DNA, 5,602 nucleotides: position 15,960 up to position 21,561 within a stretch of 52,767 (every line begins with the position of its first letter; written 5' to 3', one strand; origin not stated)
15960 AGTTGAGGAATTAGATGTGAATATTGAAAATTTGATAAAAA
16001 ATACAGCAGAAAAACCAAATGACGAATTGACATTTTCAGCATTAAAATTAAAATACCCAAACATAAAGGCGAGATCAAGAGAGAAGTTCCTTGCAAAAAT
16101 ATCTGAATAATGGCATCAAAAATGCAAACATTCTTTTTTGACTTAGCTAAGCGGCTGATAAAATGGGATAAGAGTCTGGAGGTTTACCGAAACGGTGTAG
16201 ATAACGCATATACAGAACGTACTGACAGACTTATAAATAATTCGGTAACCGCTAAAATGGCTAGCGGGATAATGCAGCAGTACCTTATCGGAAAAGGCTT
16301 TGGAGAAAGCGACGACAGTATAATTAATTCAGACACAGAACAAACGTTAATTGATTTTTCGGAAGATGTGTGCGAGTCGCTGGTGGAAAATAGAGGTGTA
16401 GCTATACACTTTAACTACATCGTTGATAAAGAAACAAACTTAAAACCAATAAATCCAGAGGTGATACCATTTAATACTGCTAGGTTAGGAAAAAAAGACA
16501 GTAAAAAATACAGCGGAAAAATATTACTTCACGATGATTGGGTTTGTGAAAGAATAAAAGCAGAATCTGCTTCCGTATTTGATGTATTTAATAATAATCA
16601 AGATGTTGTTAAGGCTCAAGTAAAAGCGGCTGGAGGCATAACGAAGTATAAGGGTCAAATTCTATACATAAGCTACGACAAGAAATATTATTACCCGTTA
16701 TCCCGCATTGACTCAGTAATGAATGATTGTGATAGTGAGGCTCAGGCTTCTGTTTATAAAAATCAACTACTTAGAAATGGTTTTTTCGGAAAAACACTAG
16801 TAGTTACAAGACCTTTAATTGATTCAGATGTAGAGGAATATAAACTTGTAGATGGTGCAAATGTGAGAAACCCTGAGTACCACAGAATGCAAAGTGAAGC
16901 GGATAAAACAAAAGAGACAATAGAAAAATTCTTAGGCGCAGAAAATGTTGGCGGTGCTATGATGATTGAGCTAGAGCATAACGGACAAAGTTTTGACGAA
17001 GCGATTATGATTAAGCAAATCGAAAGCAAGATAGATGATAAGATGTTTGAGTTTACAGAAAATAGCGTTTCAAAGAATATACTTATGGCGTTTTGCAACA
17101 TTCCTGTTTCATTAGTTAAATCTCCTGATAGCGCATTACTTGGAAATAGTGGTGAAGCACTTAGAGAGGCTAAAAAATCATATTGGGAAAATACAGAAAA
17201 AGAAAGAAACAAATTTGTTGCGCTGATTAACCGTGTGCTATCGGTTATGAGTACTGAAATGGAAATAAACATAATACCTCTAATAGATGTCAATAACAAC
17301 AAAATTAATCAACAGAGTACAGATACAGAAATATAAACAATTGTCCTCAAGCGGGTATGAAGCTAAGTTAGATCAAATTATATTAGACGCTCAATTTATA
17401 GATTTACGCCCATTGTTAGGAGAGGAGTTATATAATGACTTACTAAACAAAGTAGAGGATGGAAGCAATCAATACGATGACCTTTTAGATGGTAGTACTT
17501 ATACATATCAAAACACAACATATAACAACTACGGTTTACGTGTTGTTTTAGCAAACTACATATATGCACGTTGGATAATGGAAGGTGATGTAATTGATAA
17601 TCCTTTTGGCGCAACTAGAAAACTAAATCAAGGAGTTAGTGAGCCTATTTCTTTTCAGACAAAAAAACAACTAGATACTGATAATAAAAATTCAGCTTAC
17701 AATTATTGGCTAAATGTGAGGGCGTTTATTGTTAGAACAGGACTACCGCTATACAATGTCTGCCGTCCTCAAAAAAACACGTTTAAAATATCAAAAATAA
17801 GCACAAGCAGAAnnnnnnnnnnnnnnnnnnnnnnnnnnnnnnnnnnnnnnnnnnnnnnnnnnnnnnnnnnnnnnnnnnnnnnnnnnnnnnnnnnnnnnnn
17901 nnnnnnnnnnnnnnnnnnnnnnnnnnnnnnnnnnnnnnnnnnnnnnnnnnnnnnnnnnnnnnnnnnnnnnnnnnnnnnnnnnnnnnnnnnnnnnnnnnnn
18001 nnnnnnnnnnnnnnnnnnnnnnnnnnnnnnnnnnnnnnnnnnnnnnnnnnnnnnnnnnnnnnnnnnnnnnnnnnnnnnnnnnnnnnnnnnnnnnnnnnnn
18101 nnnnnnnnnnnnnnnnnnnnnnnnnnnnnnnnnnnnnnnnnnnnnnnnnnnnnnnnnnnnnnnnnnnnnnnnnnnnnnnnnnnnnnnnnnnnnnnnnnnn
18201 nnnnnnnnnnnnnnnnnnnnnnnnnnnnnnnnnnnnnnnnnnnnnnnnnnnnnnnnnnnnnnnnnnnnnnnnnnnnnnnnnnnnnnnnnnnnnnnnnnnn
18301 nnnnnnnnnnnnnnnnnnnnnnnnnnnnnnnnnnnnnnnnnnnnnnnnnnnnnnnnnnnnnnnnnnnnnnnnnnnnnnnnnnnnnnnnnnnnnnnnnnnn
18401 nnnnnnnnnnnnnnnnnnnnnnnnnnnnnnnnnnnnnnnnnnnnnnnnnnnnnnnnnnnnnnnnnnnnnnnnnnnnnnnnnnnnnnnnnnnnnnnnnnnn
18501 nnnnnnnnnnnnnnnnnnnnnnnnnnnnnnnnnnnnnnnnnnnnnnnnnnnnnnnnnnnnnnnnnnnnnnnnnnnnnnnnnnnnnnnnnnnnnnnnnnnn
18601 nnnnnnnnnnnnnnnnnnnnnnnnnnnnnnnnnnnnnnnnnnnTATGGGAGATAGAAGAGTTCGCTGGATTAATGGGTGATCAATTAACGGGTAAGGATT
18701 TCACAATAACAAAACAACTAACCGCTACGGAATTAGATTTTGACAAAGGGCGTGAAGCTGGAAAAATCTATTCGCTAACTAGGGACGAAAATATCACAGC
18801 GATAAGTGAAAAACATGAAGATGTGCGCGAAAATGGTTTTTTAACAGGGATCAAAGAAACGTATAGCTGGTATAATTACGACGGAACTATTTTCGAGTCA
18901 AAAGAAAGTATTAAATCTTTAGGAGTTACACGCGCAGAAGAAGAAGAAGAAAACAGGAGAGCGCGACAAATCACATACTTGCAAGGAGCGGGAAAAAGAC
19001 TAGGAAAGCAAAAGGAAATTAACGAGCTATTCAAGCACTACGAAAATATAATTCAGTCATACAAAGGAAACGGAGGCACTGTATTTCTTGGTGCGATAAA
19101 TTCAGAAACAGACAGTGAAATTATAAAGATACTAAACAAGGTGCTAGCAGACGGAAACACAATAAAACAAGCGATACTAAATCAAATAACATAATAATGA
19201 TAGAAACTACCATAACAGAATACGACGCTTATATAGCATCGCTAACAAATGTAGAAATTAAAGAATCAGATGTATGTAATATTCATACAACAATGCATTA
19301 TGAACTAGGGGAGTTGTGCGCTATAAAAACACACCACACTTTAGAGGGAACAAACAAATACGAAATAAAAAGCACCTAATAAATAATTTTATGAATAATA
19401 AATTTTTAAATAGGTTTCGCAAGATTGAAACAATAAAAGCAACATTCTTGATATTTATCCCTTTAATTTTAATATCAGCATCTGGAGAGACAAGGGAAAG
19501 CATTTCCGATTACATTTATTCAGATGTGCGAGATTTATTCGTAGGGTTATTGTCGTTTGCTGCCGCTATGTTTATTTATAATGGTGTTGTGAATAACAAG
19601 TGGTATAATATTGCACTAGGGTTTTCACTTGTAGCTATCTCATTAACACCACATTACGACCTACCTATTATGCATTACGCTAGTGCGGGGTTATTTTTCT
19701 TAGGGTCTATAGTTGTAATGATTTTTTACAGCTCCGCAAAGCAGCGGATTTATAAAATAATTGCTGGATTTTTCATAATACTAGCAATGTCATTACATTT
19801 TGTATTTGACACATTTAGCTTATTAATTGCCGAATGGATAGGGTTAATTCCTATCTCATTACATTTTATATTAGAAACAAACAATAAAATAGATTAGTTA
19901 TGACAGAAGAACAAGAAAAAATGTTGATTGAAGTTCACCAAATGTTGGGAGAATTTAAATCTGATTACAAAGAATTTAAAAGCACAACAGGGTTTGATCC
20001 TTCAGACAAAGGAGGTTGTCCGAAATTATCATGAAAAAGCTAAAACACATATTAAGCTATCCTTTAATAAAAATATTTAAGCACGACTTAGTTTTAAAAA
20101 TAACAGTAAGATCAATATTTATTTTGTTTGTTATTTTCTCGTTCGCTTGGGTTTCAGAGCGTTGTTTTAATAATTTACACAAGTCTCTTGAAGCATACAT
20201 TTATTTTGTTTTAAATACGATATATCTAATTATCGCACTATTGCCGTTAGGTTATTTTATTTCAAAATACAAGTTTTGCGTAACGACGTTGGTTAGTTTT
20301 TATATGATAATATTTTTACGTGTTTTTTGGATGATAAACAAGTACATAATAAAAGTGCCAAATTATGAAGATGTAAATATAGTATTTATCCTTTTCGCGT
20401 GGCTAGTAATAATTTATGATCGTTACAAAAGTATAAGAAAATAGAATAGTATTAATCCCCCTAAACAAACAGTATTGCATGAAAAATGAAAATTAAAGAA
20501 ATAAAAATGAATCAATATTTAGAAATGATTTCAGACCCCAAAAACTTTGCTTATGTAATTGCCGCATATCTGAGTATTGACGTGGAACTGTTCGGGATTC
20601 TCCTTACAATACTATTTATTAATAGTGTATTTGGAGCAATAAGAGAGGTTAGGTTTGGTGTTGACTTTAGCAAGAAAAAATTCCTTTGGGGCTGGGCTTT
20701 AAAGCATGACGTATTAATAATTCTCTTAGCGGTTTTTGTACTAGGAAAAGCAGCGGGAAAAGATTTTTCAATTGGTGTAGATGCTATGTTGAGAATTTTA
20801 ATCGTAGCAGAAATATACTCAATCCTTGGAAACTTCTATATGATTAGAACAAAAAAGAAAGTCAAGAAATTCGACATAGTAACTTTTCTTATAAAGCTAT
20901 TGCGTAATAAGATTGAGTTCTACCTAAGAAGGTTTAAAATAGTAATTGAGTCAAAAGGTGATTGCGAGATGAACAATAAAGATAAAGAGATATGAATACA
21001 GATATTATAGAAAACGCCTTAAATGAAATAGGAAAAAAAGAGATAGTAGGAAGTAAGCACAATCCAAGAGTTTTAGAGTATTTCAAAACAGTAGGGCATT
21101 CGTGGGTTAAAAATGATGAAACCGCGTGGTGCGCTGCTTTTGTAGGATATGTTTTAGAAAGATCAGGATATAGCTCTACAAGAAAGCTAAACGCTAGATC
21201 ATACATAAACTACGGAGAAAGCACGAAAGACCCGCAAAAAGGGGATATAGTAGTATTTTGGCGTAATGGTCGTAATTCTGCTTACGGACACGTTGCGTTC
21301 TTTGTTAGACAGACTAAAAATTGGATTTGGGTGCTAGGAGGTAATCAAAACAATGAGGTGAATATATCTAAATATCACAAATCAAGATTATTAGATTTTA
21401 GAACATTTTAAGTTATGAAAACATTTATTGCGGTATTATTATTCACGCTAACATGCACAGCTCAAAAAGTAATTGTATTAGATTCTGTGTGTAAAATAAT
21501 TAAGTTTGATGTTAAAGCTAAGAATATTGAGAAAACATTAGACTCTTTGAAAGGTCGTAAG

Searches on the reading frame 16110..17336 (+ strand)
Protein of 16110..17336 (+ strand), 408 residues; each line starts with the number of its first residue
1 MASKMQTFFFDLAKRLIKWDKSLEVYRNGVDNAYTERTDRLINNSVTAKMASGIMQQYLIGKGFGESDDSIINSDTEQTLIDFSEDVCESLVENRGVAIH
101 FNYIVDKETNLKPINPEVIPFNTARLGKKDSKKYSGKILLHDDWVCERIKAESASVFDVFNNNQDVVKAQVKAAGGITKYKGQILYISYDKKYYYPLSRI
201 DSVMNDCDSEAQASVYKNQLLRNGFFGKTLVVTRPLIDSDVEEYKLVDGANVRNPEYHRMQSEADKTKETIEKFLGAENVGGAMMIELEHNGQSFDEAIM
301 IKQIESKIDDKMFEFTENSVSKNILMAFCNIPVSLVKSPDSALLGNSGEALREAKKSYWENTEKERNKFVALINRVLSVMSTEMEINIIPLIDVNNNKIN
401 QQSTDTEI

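Call 10: search_protein_families(library=phrogs, proteins=[window:16110-17336:+], max_evalue=0.001)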
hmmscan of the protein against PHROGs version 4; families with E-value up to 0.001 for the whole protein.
window:16110-17336:+ (408 aa): 1 family
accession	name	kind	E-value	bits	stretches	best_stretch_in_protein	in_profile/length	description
phrog_11226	-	head and packaging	1.8e-49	169.8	1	17-391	16-379/388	portal protein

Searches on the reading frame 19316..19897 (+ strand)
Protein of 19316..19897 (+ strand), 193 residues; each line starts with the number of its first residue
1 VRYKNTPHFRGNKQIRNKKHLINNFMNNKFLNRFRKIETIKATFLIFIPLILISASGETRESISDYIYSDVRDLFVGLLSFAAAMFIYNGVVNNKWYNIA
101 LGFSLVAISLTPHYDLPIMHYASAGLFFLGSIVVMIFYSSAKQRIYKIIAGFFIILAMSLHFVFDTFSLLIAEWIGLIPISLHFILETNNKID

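Call 60: search_protein_families(library=phrogs, proteins=[window:19316-19897:+], max_evalue=0.001)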
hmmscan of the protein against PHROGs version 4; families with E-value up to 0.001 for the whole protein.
window:19316-19897:+ (193 aa): 1 family
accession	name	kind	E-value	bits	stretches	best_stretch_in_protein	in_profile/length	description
phrog_10362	-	unknown function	5.7e-40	138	1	23-188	7-171/179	-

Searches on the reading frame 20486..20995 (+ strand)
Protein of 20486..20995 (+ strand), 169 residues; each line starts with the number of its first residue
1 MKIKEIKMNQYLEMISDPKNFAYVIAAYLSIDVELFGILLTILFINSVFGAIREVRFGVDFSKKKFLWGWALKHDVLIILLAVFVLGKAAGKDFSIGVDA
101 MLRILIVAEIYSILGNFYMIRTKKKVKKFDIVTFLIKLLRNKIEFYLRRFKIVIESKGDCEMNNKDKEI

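Call 60: search_protein_families(library=phrogs, proteins=[window:20486-20995:+], max_evalue=0.001)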
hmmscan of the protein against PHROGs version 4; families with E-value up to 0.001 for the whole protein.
window:20486-20995:+ (169 aa): 1 family
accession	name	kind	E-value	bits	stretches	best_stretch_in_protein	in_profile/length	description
phrog_13191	-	lysis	4.1e-09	37.7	1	7-149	7-147/154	holin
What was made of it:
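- On Two-component spanin (i-spanin/o-spanin): The holin (20486-20995) and lysozyme (20992-21411) are 15 kb away (call 60).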

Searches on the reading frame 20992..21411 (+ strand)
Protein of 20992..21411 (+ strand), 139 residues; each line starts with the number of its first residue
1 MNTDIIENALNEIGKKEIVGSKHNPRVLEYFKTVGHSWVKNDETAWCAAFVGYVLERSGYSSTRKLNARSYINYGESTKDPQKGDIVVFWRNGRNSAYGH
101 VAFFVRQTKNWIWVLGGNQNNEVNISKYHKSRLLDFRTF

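Call 60: search_protein_families(library=phrogs, proteins=[window:20992-21411:+], max_evalue=0.001)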
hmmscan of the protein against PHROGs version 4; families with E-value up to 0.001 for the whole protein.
window:20992-21411:+ (139 aa): 6 families
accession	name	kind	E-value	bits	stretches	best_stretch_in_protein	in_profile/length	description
phrog_1259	-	tail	2.6e-33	115.9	1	2-137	988-1127/1179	baseplate hub subunit and tail lysozyme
phrog_329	-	tail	6.4e-07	28.9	1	33-131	545-644/949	minor tail protein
phrog_8781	-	lysis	1.7e-06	29.1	1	80-128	77-125/178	endolysin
phrog_9589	-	lysis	8.3e-06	26.9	1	4-122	6-129/281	endolysin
phrog_21357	-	lysis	5.1e-05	23.8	0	3-126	5-135/225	endolysin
phrog_7887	-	lysis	0.00032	21.5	1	77-122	70-114/238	endolysin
